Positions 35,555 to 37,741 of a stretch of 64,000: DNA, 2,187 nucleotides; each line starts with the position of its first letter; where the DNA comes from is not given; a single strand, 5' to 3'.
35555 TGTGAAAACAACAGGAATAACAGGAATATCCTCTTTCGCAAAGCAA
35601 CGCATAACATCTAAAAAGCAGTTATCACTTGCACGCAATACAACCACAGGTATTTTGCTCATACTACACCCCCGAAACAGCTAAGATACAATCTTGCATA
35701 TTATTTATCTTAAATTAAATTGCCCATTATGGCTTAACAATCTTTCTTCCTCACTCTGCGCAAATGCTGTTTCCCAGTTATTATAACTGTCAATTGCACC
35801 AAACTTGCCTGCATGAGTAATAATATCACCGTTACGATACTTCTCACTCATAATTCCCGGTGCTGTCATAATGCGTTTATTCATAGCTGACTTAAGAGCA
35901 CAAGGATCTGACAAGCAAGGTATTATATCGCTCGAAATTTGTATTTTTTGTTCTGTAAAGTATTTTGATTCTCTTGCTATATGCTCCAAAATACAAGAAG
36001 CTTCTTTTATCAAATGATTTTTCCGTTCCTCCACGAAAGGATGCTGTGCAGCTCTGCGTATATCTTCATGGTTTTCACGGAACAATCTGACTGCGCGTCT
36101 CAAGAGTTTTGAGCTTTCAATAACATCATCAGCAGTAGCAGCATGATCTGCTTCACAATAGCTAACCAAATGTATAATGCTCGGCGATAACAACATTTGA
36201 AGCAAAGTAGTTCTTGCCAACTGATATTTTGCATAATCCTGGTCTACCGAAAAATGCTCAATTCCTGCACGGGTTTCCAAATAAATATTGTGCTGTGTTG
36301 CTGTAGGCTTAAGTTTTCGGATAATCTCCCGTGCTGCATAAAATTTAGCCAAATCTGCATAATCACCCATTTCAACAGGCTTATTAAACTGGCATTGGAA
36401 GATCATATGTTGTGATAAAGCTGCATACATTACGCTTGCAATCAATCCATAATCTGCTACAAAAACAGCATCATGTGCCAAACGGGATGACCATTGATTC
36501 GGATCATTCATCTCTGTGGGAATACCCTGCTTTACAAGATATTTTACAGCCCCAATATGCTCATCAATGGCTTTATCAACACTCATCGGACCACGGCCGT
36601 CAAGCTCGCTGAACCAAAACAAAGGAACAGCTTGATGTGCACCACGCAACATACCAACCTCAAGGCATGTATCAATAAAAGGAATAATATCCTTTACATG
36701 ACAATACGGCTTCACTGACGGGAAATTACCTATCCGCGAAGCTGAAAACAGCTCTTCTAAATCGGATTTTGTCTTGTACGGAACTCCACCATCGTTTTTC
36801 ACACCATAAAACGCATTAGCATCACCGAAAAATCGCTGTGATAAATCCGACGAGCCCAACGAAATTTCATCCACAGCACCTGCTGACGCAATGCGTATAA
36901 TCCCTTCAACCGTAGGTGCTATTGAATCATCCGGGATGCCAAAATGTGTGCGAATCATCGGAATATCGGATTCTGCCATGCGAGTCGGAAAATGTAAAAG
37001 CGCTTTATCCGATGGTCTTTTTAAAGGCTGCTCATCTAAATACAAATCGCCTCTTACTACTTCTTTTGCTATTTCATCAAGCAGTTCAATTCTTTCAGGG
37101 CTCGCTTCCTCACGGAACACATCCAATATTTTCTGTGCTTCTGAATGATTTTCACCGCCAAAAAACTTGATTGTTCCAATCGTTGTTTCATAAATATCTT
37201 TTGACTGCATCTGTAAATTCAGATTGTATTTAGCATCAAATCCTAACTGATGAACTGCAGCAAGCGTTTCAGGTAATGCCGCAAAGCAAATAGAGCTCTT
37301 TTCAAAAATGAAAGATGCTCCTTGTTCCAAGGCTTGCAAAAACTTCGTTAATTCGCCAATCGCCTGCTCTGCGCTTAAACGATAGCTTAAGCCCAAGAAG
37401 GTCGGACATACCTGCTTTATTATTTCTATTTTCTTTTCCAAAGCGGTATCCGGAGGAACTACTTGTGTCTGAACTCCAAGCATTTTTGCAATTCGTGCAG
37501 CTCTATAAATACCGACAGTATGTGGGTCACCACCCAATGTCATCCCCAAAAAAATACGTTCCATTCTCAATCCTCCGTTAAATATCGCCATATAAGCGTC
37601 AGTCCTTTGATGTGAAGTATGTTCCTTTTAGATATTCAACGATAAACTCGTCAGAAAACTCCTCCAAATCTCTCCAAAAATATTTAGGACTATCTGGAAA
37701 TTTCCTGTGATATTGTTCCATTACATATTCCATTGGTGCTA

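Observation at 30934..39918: Self-contained seven-gene operon combining a lipid-carrier GT2, an opine dehydrogenase, a B12-binding mutase-like fusion, two ATP-grasp ligases, a flippase-like protein and a CapA-like protein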

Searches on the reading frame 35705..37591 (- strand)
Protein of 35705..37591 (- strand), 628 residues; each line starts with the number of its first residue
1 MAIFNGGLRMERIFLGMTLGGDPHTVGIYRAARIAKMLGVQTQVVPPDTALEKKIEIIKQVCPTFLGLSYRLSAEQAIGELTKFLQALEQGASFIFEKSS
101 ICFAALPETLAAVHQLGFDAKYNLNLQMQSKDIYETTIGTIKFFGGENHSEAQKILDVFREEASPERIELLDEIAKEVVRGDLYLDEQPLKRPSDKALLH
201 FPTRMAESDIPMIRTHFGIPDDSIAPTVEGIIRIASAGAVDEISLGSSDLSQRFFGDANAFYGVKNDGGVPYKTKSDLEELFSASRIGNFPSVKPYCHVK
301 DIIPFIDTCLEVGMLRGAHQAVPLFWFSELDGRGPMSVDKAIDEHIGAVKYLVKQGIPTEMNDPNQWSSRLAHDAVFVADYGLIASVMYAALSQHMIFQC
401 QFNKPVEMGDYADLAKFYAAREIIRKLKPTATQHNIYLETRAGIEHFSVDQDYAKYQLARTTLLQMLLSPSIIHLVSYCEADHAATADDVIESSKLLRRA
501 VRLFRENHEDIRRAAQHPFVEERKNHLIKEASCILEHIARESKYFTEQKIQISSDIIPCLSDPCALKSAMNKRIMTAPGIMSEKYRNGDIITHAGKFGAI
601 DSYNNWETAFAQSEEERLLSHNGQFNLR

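Call 3: search_protein_families(library=pfam, proteins=[window:35705-37591:-], max_evalue=0.01)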
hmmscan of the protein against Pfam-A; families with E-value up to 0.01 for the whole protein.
window:35705-37591:- (628 aa): 0 families

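Call 4: search_protein_families(library=ncbifam, proteins=[window:35705-37591:-], max_evalue=0.01)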
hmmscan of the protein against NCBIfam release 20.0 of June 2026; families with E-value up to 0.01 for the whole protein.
window:35705-37591:- (628 aa): 0 families

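Call 8: search_solved_structures(query=window:35705-37591:-, max_evalue=1, show_alignments=2)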
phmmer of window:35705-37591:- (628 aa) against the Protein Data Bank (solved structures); distinct sequences matched with E-value up to 1: 1.
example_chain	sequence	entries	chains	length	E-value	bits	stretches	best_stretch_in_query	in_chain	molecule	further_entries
5bpz_A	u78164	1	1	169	0.55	11.7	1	44-129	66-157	Anapc5 protein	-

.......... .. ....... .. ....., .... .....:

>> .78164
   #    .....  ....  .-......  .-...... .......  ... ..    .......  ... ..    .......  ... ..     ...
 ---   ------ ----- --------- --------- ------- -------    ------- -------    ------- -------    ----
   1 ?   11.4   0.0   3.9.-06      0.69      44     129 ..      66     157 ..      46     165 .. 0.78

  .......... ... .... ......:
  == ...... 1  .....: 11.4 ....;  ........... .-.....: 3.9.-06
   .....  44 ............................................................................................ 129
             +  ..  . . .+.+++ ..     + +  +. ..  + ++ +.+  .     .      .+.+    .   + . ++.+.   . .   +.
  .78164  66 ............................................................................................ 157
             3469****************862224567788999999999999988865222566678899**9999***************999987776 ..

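Call 11: find_homologous_proteins(query=window:35705-37591:-)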
Query window:35705-37591:- (628 aa): 821 proteins with E <= 0.001 among 8000 candidates; the best 120 are listed.
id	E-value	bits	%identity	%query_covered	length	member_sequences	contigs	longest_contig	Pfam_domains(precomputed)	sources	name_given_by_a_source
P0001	0.0e+0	1424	100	100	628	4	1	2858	-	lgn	-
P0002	0.0e+0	1143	82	98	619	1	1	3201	-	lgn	-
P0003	0.0e+0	1016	73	98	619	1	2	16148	-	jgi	-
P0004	0.0e+0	1013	74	97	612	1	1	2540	-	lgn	-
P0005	2.2e-270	916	67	97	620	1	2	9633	-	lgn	-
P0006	3.6e-269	912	67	97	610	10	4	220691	-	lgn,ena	-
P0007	8.6e-259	878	64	97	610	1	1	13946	-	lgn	-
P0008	7.2e-252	855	63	97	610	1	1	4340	-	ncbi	-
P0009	1.9e-232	791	60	97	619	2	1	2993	-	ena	-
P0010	7.5e-232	789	60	97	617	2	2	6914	-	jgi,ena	-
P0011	1.8e-231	788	60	97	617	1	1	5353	-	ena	-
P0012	3.2e-229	780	59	97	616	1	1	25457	-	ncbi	-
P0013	9.9e-229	779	59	97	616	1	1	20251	-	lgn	-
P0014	6.6e-225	766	58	97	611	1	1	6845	-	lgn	-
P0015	1.3e-224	765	56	97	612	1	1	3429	-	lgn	-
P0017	1.6e-222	758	57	97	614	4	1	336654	-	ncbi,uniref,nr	ncbi:hypothetical protein [Clostridium tetani]|uniref:hypothetical protein n=1 Tax=Clostridium tetan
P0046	3.5e-212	724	54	98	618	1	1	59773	PF02310.25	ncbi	-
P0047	3.8e-212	724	55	97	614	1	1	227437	-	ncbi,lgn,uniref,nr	ncbi:hypothetical protein SAMN04488134_105183 [Amphibacillus marinus]|uniref:Methionine synthase n=1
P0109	6.1e-174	598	47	97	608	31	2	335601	-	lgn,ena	-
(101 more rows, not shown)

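Call 12: find_encoding_contigs(protein=P0017, flank=10000, max_places=2)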
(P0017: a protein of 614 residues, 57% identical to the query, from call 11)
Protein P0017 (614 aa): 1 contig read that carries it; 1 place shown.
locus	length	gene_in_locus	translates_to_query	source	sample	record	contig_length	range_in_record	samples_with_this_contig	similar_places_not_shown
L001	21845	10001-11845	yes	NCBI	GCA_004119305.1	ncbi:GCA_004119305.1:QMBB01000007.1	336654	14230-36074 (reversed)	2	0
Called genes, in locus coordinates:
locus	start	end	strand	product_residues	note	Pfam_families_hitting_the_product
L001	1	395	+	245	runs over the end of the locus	PF02348:CTP_transf_3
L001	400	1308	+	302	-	PF01073:3Beta_HSD, PF01370:Epimerase, PF02719:Polysacc_synt_2, PF04321:RmlD_sub_bind, PF07993:NAD_binding_4 (faint), PF16363:GDP_Man_Dehyd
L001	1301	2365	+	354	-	PF03102:NeuB, PF08666:SAF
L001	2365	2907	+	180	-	PF13302:Acetyltransf_3, PF13420:Acetyltransf_4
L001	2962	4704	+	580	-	PF13524:Glyco_trans_1_2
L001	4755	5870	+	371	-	PF14397:ATPgrasp_ST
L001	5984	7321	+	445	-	PF00324:AA_permease, PF13520:AA_permease_2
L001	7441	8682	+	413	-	PF02655:ATP-grasp_3 (weak), PF01071:GARS_A, PF07478:Dala_Dala_lig_C, PF13535:ATP-grasp_4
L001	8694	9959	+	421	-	PF02317:Octopine_DH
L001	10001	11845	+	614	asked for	-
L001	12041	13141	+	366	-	PF00155:Aminotran_1_2, PF01041:DegT_DnrJ_EryC1, PF01212:Beta_elim_lyase (weak), PF00266:Aminotran_5 (faint)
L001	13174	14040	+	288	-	PF00483:NTP_transferase, PF12804:NTP_transf_3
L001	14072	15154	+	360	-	PF00106:adh_short (faint), PF01073:3Beta_HSD, PF01370:Epimerase, PF02719:Polysacc_synt_2, PF04321:RmlD_sub_bind, PF07993:NAD_binding_4, PF16363:GDP_Man_Dehyd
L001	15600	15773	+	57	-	PF10047:DUF2281 (weak)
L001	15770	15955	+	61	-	-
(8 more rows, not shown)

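Call 13: find_encoding_contigs(protein=P0047, flank=10000, max_places=2)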
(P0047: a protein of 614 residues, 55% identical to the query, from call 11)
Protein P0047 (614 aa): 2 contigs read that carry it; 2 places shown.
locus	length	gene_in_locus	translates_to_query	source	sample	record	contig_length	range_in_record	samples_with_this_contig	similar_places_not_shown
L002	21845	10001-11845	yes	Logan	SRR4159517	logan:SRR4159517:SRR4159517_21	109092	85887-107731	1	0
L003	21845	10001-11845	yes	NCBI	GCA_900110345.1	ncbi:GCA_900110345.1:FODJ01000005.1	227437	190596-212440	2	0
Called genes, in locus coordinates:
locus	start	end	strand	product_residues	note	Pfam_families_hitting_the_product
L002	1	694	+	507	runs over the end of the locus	PF02463:SMC_N (faint), PF00005:ABC_tran, PF09818:ABC_ATPase (faint), PF13304:AAA_21 (faint), PF00005:ABC_tran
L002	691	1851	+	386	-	PF02653:BPD_transp_2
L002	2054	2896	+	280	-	PF03123:CAT_RBD, PF00874:PRD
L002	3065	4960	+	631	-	PF00367:PTS_EIIB, PF02378:PTS_EIIC, PF00358:PTS_EIIA_1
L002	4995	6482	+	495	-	PF00232:Glyco_hydro_1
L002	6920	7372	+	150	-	PF11667:DUF3267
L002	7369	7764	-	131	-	PF10825:DUF2752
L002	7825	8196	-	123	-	PF14018:DUF4234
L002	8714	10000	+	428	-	PF02317:Octopine_DH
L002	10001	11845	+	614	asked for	-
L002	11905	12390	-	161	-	PF08378:NERD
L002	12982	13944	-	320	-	PF00389:2-Hacid_dh, PF02826:2-Hacid_dh_C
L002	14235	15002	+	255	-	PF09339:HTH_IclR, PF01614:IclR_C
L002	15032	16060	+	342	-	PF02463:SMC_N (weak), PF00005:ABC_tran, PF08352:oligo_HPY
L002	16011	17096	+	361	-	PF00005:ABC_tran, PF08352:oligo_HPY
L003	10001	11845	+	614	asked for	-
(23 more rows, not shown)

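Call 14: find_encoding_contigs(protein=P0109, flank=10000, max_places=2)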
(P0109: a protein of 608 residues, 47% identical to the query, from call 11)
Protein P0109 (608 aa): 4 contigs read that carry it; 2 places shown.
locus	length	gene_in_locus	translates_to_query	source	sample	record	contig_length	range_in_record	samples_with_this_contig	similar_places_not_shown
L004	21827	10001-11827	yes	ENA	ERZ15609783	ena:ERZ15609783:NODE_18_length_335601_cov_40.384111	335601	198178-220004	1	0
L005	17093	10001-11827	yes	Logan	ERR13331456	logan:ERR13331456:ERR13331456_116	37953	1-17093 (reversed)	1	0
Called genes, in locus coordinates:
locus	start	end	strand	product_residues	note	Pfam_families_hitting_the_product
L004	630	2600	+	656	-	PF01073:3Beta_HSD, PF01370:Epimerase, PF02719:Polysacc_synt_2, PF04321:RmlD_sub_bind, PF16363:GDP_Man_Dehyd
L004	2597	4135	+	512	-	-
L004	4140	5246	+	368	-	PF14897:EpsG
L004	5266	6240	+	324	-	PF01501:Glyco_transf_8, PF18404:Glyco_transf_24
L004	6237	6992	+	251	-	PF05704:Caps_synth, PF12919:TcdA_TcdB (faint), PF04488:Gly_transf_sug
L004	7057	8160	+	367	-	PF13477:Glyco_trans_4_2, PF13439:Glyco_transf_4 (weak), PF13579:Glyco_trans_4_4 (weak), PF20706:GT4-conflict, PF00534:Glycos_transf_1, PF13692:Glyco_trans_1_4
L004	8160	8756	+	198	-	PF02397:Bac_transf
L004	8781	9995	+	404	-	PF01071:GARS_A, PF02655:ATP-grasp_3, PF05770:Ins134_P3_kin (faint), PF07478:Dala_Dala_lig_C, PF13535:ATP-grasp_4, PF15632:ATPgrasp_Ter (weak)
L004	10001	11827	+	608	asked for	-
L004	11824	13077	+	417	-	PF02317:Octopine_DH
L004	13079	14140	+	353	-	PF14397:ATPgrasp_ST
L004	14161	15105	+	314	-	PF00248:Aldo_ket_red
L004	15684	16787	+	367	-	PF01041:DegT_DnrJ_EryC1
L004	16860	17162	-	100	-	-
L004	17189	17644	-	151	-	PF01832:Glucosaminidase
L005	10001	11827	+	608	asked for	-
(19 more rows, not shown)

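Call 18: find_related_loci(query=A1, collection=genome_contigs, flank=10000)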
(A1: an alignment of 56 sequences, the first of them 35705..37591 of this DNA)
Query A1 (628 aa) in genome_contigs; peptide patterns used: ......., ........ (x = any residue, [..] = any of these).
99 stretches matched a pattern; 60 encode a relative of the query (tblastn E <= 1e-3); 59 distinct loci.
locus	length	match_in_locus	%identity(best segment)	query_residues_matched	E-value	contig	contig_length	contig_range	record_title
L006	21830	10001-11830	60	8-618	0e+0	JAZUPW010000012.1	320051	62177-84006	MAG: Acutalibacteraceae bacterium isolate T1900044863_TS20190329.MAGScoT_cleanbin_000003 SGB_3116_k141_407720, whole gen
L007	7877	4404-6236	56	6-618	0e+0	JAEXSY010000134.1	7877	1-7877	MAG: Bacillota bacterium isolate OH_HBrB_329 k127_820280, whole genome shotgun sequence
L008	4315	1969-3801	56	6-618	0e+0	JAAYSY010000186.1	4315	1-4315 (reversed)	MAG: Bacteroidales bacterium isolate AS23ysBPME_55 118856_AS23, whole genome shotgun sequence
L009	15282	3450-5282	56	6-618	0e+0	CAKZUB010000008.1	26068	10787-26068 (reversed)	MAG: uncultured Clostridia bacterium isolate S1_Bin_METABAT__240_1 genome assembly, contig: c_000003040461, whole genome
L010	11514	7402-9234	56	6-618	0e+0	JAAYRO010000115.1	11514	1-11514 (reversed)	MAG: Bacillota bacterium isolate AS23ysBPME_205 96119_AS23, whole genome shotgun sequence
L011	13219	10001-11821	55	10-618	0e+0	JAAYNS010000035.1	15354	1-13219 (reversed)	MAG: Tissierellia bacterium isolate AS21ysBPME_233 27263_AS21, whole genome shotgun sequence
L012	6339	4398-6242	54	10-624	0e+0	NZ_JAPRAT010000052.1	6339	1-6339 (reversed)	Natronobacillus azotifigens strain 24KS-1 52, whole genome shotgun sequence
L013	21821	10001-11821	55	10-618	0e+0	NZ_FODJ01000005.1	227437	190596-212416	Amphibacillus marinus strain CGMCC 1.10434, whole genome shotgun sequence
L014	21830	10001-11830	54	6-618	0e+0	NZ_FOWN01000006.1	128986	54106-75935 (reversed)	Halolactibacillus alkaliphilus strain CGMCC 1.6843, whole genome shotgun sequence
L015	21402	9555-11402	54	10-627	0e+0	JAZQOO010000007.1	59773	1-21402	MAG: Lachnospiraceae bacterium isolate T1900045242_TH20190012.MAGScoT_cleanbin_000102 SGB_5552_k141_2120509, whole genom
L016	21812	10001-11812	54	7-618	0e+0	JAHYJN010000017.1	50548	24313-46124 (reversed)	MAG: Brevefilum sp. isolate KA23 NODE_407_length_50548_cov_11.637691, whole genome shotgun sequence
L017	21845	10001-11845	54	10-628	0e+0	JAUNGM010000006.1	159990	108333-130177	MAG: Eubacteriales bacterium isolate S26M_St_56 NODE_22_length_159990_cov_124.118948, whole genome shotgun sequence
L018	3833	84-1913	51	7-618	0e+0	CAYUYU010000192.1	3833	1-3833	MAG TPA_asm: uncultured Thermotogaceae bacterium isolate SRP252850_co1_167 genome assembly, contig: NODE_43692_length_38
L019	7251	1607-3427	50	10-618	0e+0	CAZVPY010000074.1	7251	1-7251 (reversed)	MAG TPA_asm: uncultured Thermotogaceae bacterium isolate binchicken_co42_66 genome assembly, contig: NODE_18845_length_7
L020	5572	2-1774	53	26-618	0e+0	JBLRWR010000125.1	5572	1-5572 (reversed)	MAG: Brevefilum sp. isolate TamC05-16 NODE_125_length_5572_cov_3.782348, whole genome shotgun sequence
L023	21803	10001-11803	48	14-618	0e+0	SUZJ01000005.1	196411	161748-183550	MAG: Rikenellaceae bacterium isolate SIG173 NODE_238_length_196411_cov_3.878635, whole genome shotgun sequence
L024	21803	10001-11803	47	14-618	0e+0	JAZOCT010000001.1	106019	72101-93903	MAG: Tidjanibacter sp. isolate T1900044755_TS20190421.MAGScoT_cleanbin_000005 SGB_2268_k141_1947393, whole genome shotgu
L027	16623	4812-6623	47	10-618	6e-177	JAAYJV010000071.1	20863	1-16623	MAG: Candidatus Hydrogenedens sp. isolate AS10tlH2TH_339 154628_AS10, whole genome shotgun sequence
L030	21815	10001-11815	47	9-618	2e-173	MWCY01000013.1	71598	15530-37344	MAG: Candidatus Hydrogenedentes bacterium ADurb.Bin170 BWY07_contig000013, whole genome shotgun sequence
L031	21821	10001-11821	51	10-618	0e+0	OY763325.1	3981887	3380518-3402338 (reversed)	MAG: uncultured Thermotogae bacterium isolate fcbefaaa-1511-4f39-b5ed-7dc52d8fa8ec genome assembly, chromosome: 1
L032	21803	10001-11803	46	14-618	9e-172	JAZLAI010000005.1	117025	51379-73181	MAG: Bacteroidales bacterium isolate T1900045079_TC20190073.MAGScoT_cleanbin_000008 SGB_4647_k141_621847, whole genome s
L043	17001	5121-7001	45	5-620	2e-161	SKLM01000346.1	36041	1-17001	MAG: Thermoflexales bacterium isolate CSSed162cmA_211 CSSed16-2cmA-1319, whole genome shotgun sequence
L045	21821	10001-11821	45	7-604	3e-160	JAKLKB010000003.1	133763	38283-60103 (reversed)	MAG: Myxococcota bacterium isolate MAG.451 MAG.451-scaffold_177, whole genome shotgun sequence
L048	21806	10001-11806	47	22-618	1e-154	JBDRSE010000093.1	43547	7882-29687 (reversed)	MAG: bacterium isolate MEGAHIT-group-3.13 k141_362825, whole genome shotgun sequence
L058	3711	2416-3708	46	3-430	5e-110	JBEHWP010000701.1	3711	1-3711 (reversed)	MAG: Vulcanimicrobiota bacterium isolate ER1 k141_190129_length_3711_cov_7.0000, whole genome shotgun sequence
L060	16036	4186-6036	48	1-618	3e-176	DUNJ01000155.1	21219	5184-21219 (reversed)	MAG TPA_asm: Tepidimicrobium sp. isolate AS05jafATM_55 63696_AS05, whole genome shotgun sequence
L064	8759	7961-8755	43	13-278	2e-56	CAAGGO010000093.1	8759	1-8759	MAG TPA_asm: Rikenellaceae bacterium, isolate HGM05513, WGS project CAAGGO010000000 data, contig: SRS476212_43_k119_1142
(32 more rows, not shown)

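Call 24: predict_structure(alignment_id=A1)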
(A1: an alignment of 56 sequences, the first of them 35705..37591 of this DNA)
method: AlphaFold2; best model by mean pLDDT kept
length: 628 residues; sequences in the alignment: 56
mean_pLDDT: 90.2   pTM: 0.90
mean pLDDT of the five models: 90.2, 89.3, 88.1, 87.8, 87.6
residues with pLDDT >= 90: 439; 70-90: 156; 50-70: 18; < 50: 15
segments of 3 or more residues with pLDDT < 50: 1-8, 624-628
pLDDT, mean of each block of 10 residues (from residue 1): 45 93 83 92 90 97 96 90 97 96 94 97 92 89 94 92 92 98 97 96 96 94 94 98 84 83 77 94 97 87 94 94 77 79 94 96 58 91 96 95 87 97 95 91 87 95 98 95 91 98 98 98 98 96 87 90 95 86 83 89 85 91 47
secondary structure, 60 per line:
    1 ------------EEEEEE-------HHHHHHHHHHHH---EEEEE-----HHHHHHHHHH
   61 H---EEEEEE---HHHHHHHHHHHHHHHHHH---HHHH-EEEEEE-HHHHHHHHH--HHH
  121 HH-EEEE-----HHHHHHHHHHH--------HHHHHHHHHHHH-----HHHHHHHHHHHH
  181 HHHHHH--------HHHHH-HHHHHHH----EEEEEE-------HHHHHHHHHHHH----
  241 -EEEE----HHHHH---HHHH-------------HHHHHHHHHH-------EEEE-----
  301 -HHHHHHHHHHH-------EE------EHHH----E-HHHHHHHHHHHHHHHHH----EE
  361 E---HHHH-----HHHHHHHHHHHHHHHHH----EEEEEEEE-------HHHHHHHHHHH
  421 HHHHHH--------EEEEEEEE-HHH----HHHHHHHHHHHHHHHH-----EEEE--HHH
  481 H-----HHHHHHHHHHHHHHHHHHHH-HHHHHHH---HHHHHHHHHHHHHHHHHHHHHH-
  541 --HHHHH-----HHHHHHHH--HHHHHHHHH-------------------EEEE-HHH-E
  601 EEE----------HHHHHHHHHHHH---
elements in order: E13-18 H26-37 E41-45 H51-61 E65-70 H74-91 H95-98 E100-105 H107-115 H118-122 E124-127 H133-143 H152-163 H169-186 H195-199 H201-207 E212-217 H225-236 E242-245 H250-254 H258-261 H275-284 E292-295 H302-312 H338-354 E359-361 H365-368 H374-390 E395-402 H410-426 E435-442 H451-466 E472-475 H478-481 H487-506 H508-514 H518-539 H543-547 H553-560 H563-571 E591-594 E600-603 H614-625
